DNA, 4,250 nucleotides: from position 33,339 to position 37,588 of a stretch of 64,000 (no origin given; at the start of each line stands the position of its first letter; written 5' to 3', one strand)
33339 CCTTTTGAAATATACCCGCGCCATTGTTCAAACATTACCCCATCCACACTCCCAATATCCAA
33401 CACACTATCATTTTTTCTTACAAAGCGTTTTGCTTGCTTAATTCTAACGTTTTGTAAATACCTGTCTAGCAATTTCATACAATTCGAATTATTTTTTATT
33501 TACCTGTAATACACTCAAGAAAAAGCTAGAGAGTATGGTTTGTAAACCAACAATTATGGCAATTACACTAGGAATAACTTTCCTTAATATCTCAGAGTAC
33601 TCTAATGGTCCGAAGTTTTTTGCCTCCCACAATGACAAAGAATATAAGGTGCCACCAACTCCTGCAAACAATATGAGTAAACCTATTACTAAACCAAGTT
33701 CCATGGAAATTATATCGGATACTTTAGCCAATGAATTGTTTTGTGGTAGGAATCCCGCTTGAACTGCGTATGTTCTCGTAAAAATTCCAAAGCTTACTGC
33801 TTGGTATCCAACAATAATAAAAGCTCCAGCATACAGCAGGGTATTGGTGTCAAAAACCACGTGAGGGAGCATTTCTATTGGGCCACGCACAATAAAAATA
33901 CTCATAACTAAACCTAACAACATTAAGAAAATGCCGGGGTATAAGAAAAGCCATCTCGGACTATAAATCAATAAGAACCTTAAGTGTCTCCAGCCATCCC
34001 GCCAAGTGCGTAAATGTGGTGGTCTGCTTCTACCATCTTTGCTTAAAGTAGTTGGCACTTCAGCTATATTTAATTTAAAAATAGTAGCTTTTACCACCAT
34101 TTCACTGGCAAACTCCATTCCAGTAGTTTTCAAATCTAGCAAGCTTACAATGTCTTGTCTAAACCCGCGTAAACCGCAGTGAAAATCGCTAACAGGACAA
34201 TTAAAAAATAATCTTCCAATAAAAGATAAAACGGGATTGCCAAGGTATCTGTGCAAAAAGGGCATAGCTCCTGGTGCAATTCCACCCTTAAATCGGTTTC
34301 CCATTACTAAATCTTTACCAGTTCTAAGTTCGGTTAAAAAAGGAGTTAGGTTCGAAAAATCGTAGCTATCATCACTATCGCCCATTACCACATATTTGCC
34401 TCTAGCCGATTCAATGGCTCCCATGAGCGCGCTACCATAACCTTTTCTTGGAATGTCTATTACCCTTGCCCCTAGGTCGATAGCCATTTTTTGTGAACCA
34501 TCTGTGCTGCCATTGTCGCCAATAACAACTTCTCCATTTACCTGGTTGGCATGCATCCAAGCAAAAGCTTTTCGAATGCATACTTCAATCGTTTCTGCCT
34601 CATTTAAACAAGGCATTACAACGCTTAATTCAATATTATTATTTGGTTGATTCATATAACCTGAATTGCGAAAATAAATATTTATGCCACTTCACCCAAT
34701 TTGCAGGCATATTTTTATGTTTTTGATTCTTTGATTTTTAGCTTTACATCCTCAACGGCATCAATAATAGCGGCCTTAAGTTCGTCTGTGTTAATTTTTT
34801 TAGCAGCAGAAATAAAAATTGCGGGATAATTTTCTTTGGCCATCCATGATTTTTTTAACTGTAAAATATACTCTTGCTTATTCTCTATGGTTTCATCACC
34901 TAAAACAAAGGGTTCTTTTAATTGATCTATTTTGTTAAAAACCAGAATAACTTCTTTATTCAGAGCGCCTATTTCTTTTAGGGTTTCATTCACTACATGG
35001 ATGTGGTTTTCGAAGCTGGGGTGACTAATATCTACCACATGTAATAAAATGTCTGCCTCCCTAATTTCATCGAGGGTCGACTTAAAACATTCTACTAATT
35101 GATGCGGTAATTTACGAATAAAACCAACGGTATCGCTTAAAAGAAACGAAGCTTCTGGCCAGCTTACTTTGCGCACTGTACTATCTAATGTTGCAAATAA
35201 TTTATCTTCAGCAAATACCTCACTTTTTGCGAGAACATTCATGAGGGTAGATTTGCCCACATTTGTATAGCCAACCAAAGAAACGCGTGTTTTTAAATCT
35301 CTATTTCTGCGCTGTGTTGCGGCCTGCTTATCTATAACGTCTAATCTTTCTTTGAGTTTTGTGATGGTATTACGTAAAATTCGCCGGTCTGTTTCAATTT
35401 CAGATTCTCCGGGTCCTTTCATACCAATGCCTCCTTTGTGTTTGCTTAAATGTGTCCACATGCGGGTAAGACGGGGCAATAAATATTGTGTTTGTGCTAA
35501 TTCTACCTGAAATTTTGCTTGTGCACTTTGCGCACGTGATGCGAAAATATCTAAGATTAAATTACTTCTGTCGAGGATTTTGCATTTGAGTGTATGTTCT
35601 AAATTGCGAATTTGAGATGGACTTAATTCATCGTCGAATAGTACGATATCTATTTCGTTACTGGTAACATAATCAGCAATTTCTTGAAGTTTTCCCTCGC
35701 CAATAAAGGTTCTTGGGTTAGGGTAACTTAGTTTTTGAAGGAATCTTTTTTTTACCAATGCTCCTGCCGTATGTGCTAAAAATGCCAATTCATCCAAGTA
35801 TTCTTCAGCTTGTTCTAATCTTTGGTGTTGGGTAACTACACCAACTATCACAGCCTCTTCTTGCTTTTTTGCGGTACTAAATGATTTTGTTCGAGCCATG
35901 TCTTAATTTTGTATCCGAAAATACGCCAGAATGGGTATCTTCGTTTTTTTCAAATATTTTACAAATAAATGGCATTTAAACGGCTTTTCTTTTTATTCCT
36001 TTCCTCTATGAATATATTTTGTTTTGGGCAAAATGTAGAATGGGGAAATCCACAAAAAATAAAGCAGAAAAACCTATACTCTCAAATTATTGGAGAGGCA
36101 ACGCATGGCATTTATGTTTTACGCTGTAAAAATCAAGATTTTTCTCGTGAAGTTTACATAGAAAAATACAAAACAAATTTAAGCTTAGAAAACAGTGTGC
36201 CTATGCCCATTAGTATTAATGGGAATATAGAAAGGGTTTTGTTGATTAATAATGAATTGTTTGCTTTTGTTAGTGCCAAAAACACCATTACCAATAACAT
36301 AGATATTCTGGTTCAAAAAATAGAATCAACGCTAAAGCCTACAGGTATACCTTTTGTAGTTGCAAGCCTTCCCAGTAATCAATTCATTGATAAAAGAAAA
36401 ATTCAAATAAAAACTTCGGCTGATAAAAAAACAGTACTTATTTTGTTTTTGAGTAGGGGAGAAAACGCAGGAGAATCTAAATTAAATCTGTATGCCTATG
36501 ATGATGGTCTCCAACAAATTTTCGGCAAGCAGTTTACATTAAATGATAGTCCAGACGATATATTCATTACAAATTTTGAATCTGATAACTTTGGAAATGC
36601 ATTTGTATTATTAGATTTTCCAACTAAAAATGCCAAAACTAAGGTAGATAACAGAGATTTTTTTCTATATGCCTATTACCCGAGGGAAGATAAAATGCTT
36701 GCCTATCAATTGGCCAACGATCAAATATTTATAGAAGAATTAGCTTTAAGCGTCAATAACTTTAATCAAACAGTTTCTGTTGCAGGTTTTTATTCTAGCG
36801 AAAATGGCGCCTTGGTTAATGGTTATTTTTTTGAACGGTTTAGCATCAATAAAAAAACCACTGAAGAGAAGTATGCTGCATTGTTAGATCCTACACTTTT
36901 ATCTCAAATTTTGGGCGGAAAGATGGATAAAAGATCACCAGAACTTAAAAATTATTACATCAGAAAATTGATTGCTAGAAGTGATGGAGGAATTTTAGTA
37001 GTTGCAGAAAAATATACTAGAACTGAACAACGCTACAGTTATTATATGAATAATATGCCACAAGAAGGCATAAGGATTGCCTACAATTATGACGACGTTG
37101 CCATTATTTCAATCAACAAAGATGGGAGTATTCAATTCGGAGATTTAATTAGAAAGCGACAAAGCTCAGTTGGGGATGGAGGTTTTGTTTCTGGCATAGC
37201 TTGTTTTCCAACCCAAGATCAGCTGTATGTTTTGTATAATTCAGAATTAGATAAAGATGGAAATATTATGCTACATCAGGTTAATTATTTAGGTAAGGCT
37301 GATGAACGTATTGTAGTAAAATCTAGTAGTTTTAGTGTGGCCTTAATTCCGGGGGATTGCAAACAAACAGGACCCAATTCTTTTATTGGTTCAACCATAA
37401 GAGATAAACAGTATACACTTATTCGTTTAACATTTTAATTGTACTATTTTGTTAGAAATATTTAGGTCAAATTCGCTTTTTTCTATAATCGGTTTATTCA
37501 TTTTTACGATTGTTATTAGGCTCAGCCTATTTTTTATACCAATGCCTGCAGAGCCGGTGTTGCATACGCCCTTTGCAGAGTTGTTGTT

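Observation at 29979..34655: Uncharacterised three-gene periplasmic glycosylation module: membrane GT2, SAM-methyltransferase, and a GT2-like/GT-C/TPR fusion (a bacterial TMTC/PMT look-alike)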

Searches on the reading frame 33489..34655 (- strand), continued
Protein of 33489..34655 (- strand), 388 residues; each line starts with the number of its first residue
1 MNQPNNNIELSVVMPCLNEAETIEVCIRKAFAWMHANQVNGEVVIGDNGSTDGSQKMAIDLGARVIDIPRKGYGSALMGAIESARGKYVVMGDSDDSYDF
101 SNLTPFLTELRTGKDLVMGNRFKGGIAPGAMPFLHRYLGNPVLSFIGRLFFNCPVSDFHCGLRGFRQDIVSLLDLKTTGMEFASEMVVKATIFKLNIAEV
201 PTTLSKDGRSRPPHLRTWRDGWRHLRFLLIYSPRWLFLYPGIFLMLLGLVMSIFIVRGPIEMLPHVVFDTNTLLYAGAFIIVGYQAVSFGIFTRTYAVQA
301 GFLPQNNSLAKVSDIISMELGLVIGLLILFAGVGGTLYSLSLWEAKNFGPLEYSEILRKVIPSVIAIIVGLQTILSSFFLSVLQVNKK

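Call 78: find_homologous_proteins(query=window:33489-34655:-, max_evalue=1e-40)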
Query window:33489-34655:- (388 aa): 8000 proteins with E <= 1e-40 among 8000 candidates; the best 120 are listed.
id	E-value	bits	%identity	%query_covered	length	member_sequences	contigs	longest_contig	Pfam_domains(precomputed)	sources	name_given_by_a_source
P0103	2.9e-250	848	96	100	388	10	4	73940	PF26629.1,PF00535.33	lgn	-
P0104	3.1e-244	828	93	100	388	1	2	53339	PF26629.1,PF00535.33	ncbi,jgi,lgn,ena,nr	ncbi:MAG: glycosyltransferase family 2 protein [Bacteroidota bacterium]|nr:glycosyltransferase famil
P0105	1.1e-243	826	93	100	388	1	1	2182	PF26629.1,PF00535.33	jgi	jgi:glycosyltransferase involved in cell wall biosynthesis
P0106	9.6e-243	823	93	100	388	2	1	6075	PF26629.1,PF00535.33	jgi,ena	-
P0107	5.1e-236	801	90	100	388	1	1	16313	PF26629.1,PF00535.33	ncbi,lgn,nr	ncbi:MAG: glycosyltransferase family 2 protein [Bacteroidia bacterium]|nr:glycosyltransferase family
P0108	7.6e-236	800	90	100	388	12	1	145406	PF26629.1,PF00535.33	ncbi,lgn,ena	-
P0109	4.6e-234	794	89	100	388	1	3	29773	PF26629.1,PF00535.33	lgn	-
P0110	1.7e-233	793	89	100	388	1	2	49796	PF26629.1,PF00535.33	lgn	-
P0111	1.9e-217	740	84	100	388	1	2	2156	PF26629.1,PF00535.33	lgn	-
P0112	3.8e-217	739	83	100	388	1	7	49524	PF26629.1,PF00535.33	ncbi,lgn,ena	-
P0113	2.4e-216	736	82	100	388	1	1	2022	PF26629.1,PF00535.33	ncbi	-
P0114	3.6e-216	736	83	100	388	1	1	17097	PF26629.1,PF00535.33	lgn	-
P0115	5.9e-216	735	83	100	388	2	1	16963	PF26629.1,PF00535.33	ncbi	-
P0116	1.3e-215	734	83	100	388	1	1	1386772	PF26629.1,PF00535.33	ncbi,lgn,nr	ncbi:MAG: dolichol-P-glucose synthetase [Bacteroidetes bacterium B1(2017)]|nr:MAG: dolichol-P-glucos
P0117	2.7e-215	733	83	100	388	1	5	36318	PF26629.1,PF00535.33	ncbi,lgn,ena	-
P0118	5.2e-215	732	82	100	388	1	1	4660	PF26629.1,PF00535.33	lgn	-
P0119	6.1e-215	731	82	100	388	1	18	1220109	PF26629.1,PF00535.33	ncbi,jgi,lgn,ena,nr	ncbi:MAG: glycosyltransferase family 2 protein [Bacteroidia bacterium]|jgi:glycosyltransferase invol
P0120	1.6e-214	730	82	100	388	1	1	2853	PF26629.1,PF00535.33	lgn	-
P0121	2.8e-214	729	83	100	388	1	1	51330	PF26629.1,PF00535.33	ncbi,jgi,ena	jgi:glycosyltransferase involved in cell wall biosynthesis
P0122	5.0e-214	728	83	100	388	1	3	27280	PF26629.1,PF00535.33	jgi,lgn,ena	jgi:glycosyltransferase involved in cell wall biosynthesis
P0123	6.8e-214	728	81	100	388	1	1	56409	PF26629.1,PF00535.33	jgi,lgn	jgi:glycosyltransferase involved in cell wall biosynthesis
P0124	1.3e-213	727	82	100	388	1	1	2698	PF26629.1,PF00535.33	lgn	-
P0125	1.8e-213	727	81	100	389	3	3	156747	PF26629.1,PF00535.33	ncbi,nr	ncbi:MAG: glycosyltransferase family 2 protein [Bacteroidia bacterium]|nr:glycosyltransferase family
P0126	1.9e-213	727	82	100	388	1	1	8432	PF26629.1,PF00535.33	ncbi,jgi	-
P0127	1.9e-213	727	82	100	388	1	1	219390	PF26629.1,PF00535.33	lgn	-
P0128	2.6e-213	726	82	100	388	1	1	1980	PF26629.1,PF00535.33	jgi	-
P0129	4.4e-213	725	82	100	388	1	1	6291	PF26629.1,PF00535.33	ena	-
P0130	9.6e-213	724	82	100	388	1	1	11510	PF26629.1,PF00535.33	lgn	-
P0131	1.0e-212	724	82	100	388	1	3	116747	PF26629.1,PF00535.33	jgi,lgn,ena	jgi:glycosyltransferase involved in cell wall biosynthesis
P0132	1.1e-212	724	81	100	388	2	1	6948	PF26629.1,PF00535.33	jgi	jgi:glycosyltransferase involved in cell wall biosynthesis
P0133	1.5e-212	724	80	100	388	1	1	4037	PF26629.1,PF00535.33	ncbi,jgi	jgi:glycosyltransferase involved in cell wall biosynthesis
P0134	4.9e-212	722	82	100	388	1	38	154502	PF26629.1,PF00535.33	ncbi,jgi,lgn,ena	jgi:glycosyltransferase involved in cell wall biosynthesis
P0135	1.1e-210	717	80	100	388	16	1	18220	PF26629.1,PF00535.33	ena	-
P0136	2.0e-210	717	80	100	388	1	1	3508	PF26629.1,PF00535.33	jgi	jgi:glycosyltransferase involved in cell wall biosynthesis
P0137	1.9e-206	704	82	97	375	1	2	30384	PF26629.1,PF00535.33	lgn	-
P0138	2.0e-206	703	78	100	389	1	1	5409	PF26629.1,PF00535.33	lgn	-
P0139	6.4e-206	702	78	100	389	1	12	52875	PF26629.1,PF00535.33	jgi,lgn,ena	jgi:glycosyltransferase involved in cell wall biosynthesis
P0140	7.4e-206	702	78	100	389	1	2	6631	PF26629.1,PF00535.33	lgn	-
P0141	2.6e-205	700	78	100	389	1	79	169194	PF26629.1,PF00535.33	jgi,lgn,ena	jgi:glycosyltransferase involved in cell wall biosynthesis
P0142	3.2e-205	699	78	99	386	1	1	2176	PF26629.1,PF00535.33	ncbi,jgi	jgi:glycosyltransferase involved in cell wall biosynthesis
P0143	3.8e-205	699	78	99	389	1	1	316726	PF26629.1,PF00535.33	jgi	jgi:glycosyltransferase involved in cell wall biosynthesis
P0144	7.2e-205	698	78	100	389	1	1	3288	PF26629.1,PF00535.33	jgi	jgi:glycosyltransferase involved in cell wall biosynthesis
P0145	7.6e-205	698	78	100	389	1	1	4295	PF26629.1,PF00535.33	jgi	jgi:glycosyltransferase involved in cell wall biosynthesis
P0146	8.2e-205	698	79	99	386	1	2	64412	PF26629.1,PF00535.33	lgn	-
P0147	8.6e-205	698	80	98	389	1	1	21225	PF26629.1,PF00535.33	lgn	-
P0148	2.1e-204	697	77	100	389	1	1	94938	PF26629.1,PF00535.33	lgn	-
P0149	4.7e-204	696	77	100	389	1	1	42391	PF26629.1,PF00535.33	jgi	jgi:glycosyltransferase involved in cell wall biosynthesis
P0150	5.7e-204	695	78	99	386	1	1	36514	PF26629.1,PF00535.33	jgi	-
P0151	1.8e-203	694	78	99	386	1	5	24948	PF26629.1,PF00535.33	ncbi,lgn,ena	-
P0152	1.8e-203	694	78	99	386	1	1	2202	PF26629.1,PF00535.33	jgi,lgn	-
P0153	2.4e-203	693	78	99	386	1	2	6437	PF26629.1,PF00535.33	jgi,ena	-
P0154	3.2e-203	693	78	99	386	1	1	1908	PF26629.1,PF00535.33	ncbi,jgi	jgi:glycosyltransferase involved in cell wall biosynthesis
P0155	3.3e-203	693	78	99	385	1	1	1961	PF26629.1,PF00535.33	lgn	-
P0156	3.5e-203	693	78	99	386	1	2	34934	PF26629.1,PF00535.33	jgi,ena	-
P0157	5.1e-203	692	77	99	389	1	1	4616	PF26629.1,PF00535.33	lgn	-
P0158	6.6e-203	692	78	99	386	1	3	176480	PF26629.1,PF00535.33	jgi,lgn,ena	-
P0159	1.1e-202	691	78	99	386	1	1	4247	PF26629.1,PF00535.33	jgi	-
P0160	2.4e-202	690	79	97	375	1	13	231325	PF26629.1,PF00535.33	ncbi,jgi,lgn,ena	-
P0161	4.0e-202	689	76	99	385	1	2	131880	PF26629.1,PF00535.33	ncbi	-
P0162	8.6e-202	688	77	99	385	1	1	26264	PF26629.1,PF00535.33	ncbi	ncbi:MAG: glycosyltransferase family 2 protein [Bacteroidia bacterium]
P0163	9.6e-202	688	79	97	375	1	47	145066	PF26629.1,PF00535.33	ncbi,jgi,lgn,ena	jgi:glycosyltransferase involved in cell wall biosynthesis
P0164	1.3e-201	688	76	99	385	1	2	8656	PF26629.1,PF00535.33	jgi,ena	jgi:glycosyltransferase involved in cell wall biosynthesis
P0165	1.9e-201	687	77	98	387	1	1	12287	PF26629.1,PF00535.33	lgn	-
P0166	2.1e-201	687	76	100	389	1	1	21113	PF26629.1,PF00535.33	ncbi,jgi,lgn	jgi:glycosyltransferase involved in cell wall biosynthesis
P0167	3.1e-201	686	79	97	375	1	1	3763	PF26629.1,PF00535.33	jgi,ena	-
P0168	3.5e-201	686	77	98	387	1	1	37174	PF26629.1,PF00535.33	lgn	-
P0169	4.0e-201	686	76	100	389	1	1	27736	PF26629.1,PF00535.33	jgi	-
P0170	5.3e-201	686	76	100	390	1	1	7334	PF26629.1,PF00535.33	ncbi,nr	ncbi:MAG: glycosyltransferase family 2 protein [Bacteroidetes bacterium]|nr:glycosyltransferase fami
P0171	5.5e-201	686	76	100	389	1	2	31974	PF26629.1,PF00535.33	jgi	jgi:glycosyltransferase involved in cell wall biosynthesis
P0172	5.7e-201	685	77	99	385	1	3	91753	PF26629.1,PF00535.33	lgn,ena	-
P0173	5.9e-201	685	77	99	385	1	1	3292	PF26629.1,PF00535.33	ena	-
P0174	8.8e-201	685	76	99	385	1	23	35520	PF26629.1,PF00535.33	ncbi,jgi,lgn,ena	jgi:glycosyltransferase involved in cell wall biosynthesis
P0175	9.0e-201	685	76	99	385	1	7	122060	PF26629.1,PF00535.33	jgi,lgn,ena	jgi:glycosyltransferase involved in cell wall biosynthesis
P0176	9.8e-201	685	76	99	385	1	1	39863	PF26629.1,PF00535.33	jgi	jgi:glycosyltransferase involved in cell wall biosynthesis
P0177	1.7e-200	684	76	99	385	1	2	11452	PF26629.1,PF00535.33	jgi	jgi:glycosyltransferase involved in cell wall biosynthesis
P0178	1.9e-200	684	76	99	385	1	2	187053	PF26629.1,PF00535.33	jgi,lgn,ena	jgi:glycosyltransferase involved in cell wall biosynthesis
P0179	2.4e-200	683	76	99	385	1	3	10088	PF26629.1,PF00535.33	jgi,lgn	jgi:glycosyltransferase involved in cell wall biosynthesis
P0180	2.4e-200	683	76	99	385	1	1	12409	PF26629.1,PF00535.33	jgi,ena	jgi:glycosyltransferase involved in cell wall biosynthesis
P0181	2.5e-200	683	75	100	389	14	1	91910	PF26629.1,PF00535.33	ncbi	-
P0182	2.6e-200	683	76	99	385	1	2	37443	PF26629.1,PF00535.33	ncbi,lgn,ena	ncbi:MAG: glycosyltransferase family 2 protein [Bacteroidia bacterium]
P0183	2.9e-200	683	76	100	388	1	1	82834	PF26629.1,PF00535.33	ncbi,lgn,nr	ncbi:MAG: glycosyltransferase family 2 protein [Bacteroidia bacterium]|nr:glycosyltransferase family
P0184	3.2e-200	683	76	99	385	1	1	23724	PF26629.1,PF00535.33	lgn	-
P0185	3.6e-200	683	76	99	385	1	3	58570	PF26629.1,PF00535.33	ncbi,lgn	-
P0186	4.1e-200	683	76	99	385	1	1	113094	PF26629.1,PF00535.33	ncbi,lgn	-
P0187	6.2e-200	682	76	99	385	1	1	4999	PF26629.1,PF00535.33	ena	-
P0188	9.9e-200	681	76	99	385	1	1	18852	PF26629.1,PF00535.33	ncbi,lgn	-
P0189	2.0e-199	680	79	100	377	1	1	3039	PF26629.1,PF00535.33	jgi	jgi:glycosyltransferase involved in cell wall biosynthesis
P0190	4.1e-199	679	76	99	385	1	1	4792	PF26629.1,PF00535.33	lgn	-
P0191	2.3e-198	677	76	100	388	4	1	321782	PF26629.1,PF00535.33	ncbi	-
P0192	3.7e-198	676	76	99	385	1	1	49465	PF26629.1,PF00535.33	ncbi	ncbi:glycosyltransferase [Bacteroidota bacterium]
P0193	5.0e-198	676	76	99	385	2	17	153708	PF26629.1,PF00535.33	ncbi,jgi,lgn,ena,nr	ncbi:MAG: glycosyltransferase family 2 protein [Bacteroidetes bacterium]|nr:glycosyltransferase fami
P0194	8.4e-198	675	76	99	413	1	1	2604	PF26629.1,PF00535.33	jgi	-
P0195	5.6e-196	669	75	99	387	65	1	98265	PF26629.1,PF00535.33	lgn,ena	-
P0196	1.2e-195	668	74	99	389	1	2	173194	PF26629.1,PF00535.33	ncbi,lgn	-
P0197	3.4e-191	653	75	99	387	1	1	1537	PF26629.1,PF00535.33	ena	-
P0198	3.4e-191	653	75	99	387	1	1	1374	PF26629.1,PF00535.33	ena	-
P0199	4.5e-191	653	72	100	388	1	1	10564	PF26629.1,PF00535.33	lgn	-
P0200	7.4e-191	652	75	99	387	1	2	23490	PF26629.1,PF00535.33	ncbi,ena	-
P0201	1.3e-190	651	75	99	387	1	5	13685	PF26629.1,PF00535.33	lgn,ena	-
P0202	1.4e-190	651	75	99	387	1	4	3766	PF26629.1,PF00535.33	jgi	-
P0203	1.6e-190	651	75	99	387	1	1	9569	PF26629.1,PF00535.33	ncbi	-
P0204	2.0e-190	651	74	99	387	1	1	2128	PF26629.1,PF00535.33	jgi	jgi:glycosyltransferase involved in cell wall biosynthesis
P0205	2.2e-190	651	74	100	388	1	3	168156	PF26629.1,PF00535.33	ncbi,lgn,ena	-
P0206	2.2e-190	651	75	99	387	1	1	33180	PF26629.1,PF00535.33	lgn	-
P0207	2.7e-190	650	73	99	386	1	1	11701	PF26629.1,PF00535.33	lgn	-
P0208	2.9e-190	650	74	99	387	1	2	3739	PF26629.1,PF00535.33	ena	-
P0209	2.9e-190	650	74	99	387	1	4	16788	PF26629.1,PF00535.33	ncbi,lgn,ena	-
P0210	3.2e-190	650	74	100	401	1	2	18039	PF26629.1,PF00535.33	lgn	-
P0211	3.3e-190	650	74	99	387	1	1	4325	PF26629.1,PF00535.33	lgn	-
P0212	4.2e-190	650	74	100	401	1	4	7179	PF26629.1,PF00535.33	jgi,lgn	jgi:glycosyltransferase involved in cell wall biosynthesis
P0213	5.8e-190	649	75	99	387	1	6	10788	PF26629.1,PF00535.33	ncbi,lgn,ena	-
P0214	5.9e-190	649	74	99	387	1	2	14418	PF26629.1,PF00535.33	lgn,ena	-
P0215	6.1e-190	649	74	99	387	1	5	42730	PF26629.1,PF00535.33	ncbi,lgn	-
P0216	6.1e-190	649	74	99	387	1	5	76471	PF26629.1,PF00535.33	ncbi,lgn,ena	-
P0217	7.5e-190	649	75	99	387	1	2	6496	PF26629.1,PF00535.33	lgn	-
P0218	7.6e-190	649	74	99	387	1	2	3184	PF26629.1,PF00535.33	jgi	-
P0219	8.2e-190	649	74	99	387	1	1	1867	PF26629.1,PF00535.33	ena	-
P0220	8.4e-190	649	74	99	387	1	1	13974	PF26629.1,PF00535.33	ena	-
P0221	8.4e-190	649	74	99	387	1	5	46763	PF26629.1,PF00535.33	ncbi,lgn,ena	-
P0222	9.8e-190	648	73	99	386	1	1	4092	PF26629.1,PF00535.33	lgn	-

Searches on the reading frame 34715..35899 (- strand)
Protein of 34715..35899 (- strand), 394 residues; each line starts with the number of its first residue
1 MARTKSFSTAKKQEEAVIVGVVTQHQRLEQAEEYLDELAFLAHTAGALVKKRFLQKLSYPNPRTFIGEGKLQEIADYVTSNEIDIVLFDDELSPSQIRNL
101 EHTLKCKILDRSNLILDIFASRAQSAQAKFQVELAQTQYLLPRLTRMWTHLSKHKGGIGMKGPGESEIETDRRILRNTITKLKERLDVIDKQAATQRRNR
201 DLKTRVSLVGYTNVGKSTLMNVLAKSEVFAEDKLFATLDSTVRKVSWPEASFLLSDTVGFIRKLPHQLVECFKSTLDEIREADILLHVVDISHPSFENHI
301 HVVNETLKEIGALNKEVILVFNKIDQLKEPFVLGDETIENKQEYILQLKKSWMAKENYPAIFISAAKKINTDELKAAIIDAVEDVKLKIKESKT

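Call 3: search_protein_families(library=pfam, proteins=[window:34715-35899:-], max_evalue=0.1)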
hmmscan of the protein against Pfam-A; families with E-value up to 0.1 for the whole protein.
window:34715-35899:- (394 aa): 18 families
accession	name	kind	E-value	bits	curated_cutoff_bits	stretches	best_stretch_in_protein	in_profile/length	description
PF13167.11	GTP-bdg_N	-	3.2e-34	117.8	25.4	1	32-120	1-89/89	GTP-binding GTPase N-terminal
PF16360.10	GTP-bdg_M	-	9.7e-30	103.4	29.5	1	122-200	1-79/79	GTP-binding GTPase Middle Region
PF01926.29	MMR_HSR1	-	1.1e-22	80.7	21.9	1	205-323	1-113/113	50S ribosome-binding GTPase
PF00009.33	GTP_EFTU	-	3.4e-07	30.5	26.5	1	273-382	84-186/188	Elongation factor Tu GTP binding domain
PF00071.28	Ras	-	1.6e-05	25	21.6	1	206-369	2-160/162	Ras family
PF03193.22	RsgA_GTPase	-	2e-05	24.9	30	1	199-229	101-132/174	RsgA GTPase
PF02421.24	FeoB_N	-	3.4e-05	23.8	27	1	205-329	2-120/156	Ferrous iron transport protein B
PF00350.29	Dynamin_N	-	0.0012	19.3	27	0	207-237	2-32/168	Dynamin family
PF00025.27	Arf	-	0.0014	18.5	22.3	1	200-328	11-129/174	ADP-ribosylation factor family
PF04670.18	Gtr1_RagA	-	0.0015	18.4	22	1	206-348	2-143/232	Gtr1/RagA G protein conserved region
PF08477.19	Roc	-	0.0021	18.7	27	1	205-325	1-119/119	Ras of Complex, Roc, domain of DAPkinase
PF16897.10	MMR_HSR1_Xtn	-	0.0077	16.6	35.2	1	316-381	57-103/106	C-terminal region of MMR_HSR1 domain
PF14276.11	DUF4363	-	0.017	15.5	27.5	0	335-367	27-59/107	Domain of unknown function (DUF4363)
PF00503.26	G-alpha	-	0.02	14.5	48.8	0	186-223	4-41/333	G-protein alpha subunit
PF00005.33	ABC_tran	-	0.026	15.6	25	0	204-234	12-42/137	ABC transporter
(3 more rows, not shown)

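Call 4: search_protein_families(library=ncbifam, proteins=[window:34715-35899:-], max_evalue=0.1)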
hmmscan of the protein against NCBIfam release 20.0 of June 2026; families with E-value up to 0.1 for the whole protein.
window:34715-35899:- (394 aa): 28 families (the best 25 are shown)
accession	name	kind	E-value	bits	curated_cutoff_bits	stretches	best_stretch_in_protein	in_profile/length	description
TIGR03156.1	GTP_HflX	equivalog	1.3e-131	438.7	216.75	1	16-380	2-349/351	GTPase HflX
NF008280.0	PRK11058.1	equivalog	5.4e-98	328.6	441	1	12-330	7-325/426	ribosome rescue GTPase HflX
TIGR03594.1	GTPase_EngA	equivalog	1.7e-22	80.1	306.7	1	188-392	159-356/432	ribosome biogenesis GTPase Der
NF000908.1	PRK00089.1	equivalog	9.7e-18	64.4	237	1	206-383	6-168/291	GTPase Era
NF008956.1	PRK12299.1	equivalog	2.5e-15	56.3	300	1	205-383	160-326/327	GTPase ObgE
TIGR02729.1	Obg_CgtA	equivalog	3.6e-14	52.5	280.25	1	205-382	159-328/329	Obg family GTPase CgtA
NF008955.0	PRK12297.1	equivalog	9.1e-13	47.9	406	1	205-388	161-334/429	GTPase ObgE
TIGR00450.1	mnmE_trmE_thdF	equivalog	1.9e-12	47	252.6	1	167-382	173-382/446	tRNA uridine-5-carboxymethylaminomethyl(34) synthesis GTPase MnmE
NF007071.0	PRK09518.1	equivalog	4.2e-12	45.4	953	1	201-390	442-622/706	bifunctional cytidylate kinase/GTPase Der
NF003661.0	PRK05291.1-3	equivalog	6.3e-12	45.6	380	1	170-384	181-372/448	tRNA uridine-5-carboxymethylaminomethyl(34) synthesis GTPase MnmE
TIGR00436.1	era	equivalog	4.7e-11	42.5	116.25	1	205-380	2-161/270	GTPase Era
NF002828.0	PRK03003.1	equivalog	5e-11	41.9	631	1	185-387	196-388/477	ribosome biogenesis GTPase Der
TIGR00231.1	small_GTP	domain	2.3e-09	37.2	42.5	1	205-336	5-127/164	GTP-binding protein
TIGR03918.1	GTP_HydF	equivalog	3e-09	36.2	325.55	1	202-384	6-169/392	[FeFe] hydrogenase H-cluster maturation GTPase HydF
TIGR03597.1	GTPase_YqeH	equivalog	4.8e-09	35.8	297.4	2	196-263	149-218/361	ribosome biogenesis GTPase YqeH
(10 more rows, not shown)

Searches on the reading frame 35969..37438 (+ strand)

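Call 3: search_protein_families(library=pfam, proteins=[window:35969-37438:+], max_evalue=0.1)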
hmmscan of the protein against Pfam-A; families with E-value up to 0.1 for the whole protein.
window:35969-37438:+ (489 aa): 1 family
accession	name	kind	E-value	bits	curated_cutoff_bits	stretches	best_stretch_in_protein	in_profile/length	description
PF17900.6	Peptidase_M1_N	-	0.023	15.2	25.8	1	130-226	45-145/186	Peptidase M1 N-terminal domain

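Call 4: search_protein_families(library=ncbifam, proteins=[window:35969-37438:+], max_evalue=0.1)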
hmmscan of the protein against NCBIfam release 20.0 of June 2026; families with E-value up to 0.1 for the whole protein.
window:35969-37438:+ (489 aa): 0 families
